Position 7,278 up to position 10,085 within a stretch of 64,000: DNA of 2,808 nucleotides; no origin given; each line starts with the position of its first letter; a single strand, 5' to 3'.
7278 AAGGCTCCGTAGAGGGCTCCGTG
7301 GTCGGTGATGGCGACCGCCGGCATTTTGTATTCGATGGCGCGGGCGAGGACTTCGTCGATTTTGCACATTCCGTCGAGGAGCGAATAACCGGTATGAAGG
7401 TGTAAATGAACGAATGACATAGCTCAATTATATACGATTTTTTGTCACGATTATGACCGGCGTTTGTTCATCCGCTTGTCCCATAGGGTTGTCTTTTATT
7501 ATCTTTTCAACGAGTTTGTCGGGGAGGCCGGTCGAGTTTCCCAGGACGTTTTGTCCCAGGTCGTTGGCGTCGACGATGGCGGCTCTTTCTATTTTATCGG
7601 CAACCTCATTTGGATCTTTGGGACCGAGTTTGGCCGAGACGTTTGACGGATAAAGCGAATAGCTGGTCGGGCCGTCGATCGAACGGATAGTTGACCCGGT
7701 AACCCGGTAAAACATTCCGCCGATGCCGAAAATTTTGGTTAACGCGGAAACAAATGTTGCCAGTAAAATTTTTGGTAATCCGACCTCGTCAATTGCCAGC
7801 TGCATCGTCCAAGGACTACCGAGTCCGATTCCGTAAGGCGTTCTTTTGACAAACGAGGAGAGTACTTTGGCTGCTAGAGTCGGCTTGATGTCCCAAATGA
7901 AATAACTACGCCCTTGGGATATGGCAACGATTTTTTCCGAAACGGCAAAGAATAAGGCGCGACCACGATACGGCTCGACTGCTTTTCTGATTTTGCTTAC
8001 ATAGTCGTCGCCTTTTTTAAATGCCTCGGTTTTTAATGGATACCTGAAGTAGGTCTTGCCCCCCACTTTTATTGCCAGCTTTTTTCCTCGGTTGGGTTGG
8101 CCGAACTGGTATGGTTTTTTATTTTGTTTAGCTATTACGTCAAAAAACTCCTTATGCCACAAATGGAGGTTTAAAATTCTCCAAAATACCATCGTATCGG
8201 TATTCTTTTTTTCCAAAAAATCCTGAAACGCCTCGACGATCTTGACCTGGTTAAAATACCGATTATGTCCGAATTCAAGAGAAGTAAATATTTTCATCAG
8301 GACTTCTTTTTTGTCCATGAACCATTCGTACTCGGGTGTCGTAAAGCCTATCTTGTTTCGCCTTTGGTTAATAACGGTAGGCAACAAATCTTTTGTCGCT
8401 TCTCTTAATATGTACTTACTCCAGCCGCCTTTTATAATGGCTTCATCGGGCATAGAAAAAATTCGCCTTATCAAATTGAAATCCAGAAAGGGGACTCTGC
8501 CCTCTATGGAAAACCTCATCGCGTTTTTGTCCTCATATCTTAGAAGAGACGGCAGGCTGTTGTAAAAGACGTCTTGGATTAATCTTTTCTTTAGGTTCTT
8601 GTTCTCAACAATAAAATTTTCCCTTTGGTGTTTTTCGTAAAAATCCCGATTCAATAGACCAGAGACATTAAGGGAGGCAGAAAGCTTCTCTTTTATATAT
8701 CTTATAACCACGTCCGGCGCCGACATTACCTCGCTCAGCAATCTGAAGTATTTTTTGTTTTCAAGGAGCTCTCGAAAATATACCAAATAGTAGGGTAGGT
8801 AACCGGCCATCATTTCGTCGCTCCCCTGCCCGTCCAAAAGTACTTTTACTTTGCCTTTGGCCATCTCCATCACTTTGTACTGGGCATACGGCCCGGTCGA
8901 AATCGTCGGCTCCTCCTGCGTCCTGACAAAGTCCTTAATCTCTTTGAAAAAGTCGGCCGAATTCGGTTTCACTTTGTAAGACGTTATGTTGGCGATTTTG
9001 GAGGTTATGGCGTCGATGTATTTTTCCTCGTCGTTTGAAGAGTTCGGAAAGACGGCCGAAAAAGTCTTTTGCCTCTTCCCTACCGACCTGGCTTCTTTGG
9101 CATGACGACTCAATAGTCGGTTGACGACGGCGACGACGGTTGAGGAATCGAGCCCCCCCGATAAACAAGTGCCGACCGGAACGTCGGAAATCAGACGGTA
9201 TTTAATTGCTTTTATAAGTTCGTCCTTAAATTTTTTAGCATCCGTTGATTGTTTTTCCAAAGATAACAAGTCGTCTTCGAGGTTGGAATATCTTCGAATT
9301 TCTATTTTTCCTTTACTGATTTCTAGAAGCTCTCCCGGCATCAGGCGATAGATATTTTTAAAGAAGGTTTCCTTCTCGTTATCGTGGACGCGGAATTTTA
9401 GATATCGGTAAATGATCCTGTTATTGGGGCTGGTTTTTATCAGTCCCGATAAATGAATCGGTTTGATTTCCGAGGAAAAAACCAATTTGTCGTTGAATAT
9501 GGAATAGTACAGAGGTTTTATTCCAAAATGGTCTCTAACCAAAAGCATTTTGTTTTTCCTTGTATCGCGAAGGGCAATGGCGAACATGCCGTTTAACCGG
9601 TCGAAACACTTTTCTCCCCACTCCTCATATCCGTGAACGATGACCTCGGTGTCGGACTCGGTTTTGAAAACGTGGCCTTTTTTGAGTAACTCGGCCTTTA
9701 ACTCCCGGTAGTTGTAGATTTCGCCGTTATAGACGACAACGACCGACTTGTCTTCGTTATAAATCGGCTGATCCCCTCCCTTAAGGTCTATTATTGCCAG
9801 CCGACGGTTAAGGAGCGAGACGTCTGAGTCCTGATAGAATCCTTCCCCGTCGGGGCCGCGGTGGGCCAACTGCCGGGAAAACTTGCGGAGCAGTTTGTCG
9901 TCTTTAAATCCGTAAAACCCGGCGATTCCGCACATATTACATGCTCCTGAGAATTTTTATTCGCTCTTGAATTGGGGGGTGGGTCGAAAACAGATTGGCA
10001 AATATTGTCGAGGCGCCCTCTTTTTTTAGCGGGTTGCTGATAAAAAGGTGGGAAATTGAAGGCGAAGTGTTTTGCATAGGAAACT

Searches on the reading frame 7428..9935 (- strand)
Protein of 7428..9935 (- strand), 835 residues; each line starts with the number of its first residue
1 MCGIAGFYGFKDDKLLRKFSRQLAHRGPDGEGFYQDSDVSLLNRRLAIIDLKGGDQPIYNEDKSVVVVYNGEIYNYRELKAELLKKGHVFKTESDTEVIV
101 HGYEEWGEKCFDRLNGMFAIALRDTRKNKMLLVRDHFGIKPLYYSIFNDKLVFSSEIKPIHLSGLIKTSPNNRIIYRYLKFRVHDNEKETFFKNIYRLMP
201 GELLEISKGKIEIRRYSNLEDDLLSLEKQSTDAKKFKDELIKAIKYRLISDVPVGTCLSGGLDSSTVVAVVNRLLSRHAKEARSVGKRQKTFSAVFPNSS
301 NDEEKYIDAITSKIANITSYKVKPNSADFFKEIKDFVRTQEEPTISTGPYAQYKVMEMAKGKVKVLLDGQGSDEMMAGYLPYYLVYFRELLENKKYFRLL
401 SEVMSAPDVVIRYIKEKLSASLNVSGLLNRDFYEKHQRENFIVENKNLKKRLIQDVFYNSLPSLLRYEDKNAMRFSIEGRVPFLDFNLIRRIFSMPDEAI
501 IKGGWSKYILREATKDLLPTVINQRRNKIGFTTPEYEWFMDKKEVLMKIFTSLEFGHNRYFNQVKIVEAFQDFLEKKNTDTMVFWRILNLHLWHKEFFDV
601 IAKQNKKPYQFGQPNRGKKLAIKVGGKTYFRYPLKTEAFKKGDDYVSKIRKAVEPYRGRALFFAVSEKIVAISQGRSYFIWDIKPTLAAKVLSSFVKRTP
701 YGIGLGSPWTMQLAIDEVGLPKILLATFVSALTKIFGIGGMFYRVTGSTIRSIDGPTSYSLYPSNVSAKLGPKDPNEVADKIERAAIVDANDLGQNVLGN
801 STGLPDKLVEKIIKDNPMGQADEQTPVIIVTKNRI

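Call 26: search_protein_families(library=pfam, proteins=[window:7428-9935:-], max_evalue=0.00001)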
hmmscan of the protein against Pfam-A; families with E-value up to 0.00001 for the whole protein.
window:7428-9935:- (835 aa): 3 families
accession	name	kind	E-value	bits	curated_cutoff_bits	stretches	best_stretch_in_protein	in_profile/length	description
PF00733.27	Asn_synthase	-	8.2e-62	210.3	21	1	236-595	2-354/354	Asparagine synthase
PF13537.11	GATase_7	-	2.8e-47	160.2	25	1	44-160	2-121/123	Glutamine amidotransferase domain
PF13522.11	GATase_6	-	3.7e-42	143.9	27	1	28-156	1-130/130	Glutamine amidotransferase domain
